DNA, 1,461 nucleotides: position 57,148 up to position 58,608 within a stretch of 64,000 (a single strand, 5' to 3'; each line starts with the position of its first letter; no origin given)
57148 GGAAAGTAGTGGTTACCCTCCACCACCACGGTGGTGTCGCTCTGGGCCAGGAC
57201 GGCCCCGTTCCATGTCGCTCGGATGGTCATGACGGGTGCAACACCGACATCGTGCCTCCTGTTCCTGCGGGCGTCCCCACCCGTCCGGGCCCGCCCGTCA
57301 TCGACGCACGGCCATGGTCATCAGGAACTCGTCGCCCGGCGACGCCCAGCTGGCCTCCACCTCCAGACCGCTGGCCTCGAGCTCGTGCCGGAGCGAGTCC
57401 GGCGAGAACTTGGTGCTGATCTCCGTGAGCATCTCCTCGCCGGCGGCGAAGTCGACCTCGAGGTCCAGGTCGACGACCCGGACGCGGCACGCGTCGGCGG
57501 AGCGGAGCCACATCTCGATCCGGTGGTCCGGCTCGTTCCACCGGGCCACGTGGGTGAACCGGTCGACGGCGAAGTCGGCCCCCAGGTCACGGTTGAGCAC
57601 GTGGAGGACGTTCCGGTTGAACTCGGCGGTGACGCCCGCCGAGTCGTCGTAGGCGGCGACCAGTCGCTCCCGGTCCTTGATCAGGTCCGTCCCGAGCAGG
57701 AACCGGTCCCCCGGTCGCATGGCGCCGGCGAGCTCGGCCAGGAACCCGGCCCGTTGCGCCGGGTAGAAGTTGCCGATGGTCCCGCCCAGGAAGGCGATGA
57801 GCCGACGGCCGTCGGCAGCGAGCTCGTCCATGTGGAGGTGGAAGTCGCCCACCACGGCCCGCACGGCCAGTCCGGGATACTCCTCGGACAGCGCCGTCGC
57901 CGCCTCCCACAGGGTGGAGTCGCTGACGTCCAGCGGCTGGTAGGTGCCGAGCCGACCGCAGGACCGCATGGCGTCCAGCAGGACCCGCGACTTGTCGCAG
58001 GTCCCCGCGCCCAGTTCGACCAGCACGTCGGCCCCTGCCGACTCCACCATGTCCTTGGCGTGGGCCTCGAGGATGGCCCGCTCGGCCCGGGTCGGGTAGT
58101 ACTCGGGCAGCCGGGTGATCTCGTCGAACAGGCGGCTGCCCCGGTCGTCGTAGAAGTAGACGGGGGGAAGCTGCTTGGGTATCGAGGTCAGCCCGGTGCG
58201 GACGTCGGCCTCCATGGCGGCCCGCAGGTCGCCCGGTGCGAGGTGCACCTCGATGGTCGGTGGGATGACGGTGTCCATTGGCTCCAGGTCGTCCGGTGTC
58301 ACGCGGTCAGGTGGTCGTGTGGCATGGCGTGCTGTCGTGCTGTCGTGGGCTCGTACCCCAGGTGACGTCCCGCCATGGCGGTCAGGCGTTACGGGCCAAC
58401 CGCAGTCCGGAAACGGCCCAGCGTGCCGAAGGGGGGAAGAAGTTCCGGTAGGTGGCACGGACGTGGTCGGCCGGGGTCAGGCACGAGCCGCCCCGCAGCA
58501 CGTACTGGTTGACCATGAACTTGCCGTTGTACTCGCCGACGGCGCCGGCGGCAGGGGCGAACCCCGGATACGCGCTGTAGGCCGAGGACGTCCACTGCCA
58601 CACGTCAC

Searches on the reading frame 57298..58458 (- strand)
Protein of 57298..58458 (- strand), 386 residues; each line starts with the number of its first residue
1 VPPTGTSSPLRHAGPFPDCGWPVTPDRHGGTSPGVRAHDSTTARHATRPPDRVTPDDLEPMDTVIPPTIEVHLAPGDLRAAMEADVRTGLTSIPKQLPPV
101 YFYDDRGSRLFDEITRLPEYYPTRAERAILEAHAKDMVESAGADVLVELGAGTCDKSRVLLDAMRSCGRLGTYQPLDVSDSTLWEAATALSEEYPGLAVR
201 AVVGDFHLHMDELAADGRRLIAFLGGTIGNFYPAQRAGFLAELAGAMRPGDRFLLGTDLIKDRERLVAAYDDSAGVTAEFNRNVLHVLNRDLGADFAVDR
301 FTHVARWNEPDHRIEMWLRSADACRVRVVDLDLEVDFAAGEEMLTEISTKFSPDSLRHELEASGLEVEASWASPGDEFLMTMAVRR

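Call 48: search_protein_families(library=pfam, proteins=[window:57298-58458:-], max_evalue=0.001)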
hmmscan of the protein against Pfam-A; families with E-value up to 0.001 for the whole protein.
window:57298-58458:- (386 aa): 1 family
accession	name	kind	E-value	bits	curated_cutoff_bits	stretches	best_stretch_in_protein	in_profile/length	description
PF10017.15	Methyltransf_33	-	3.6e-109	364.9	23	1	82-383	1-302/304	Histidine-specific methyltransferase, SAM-dependent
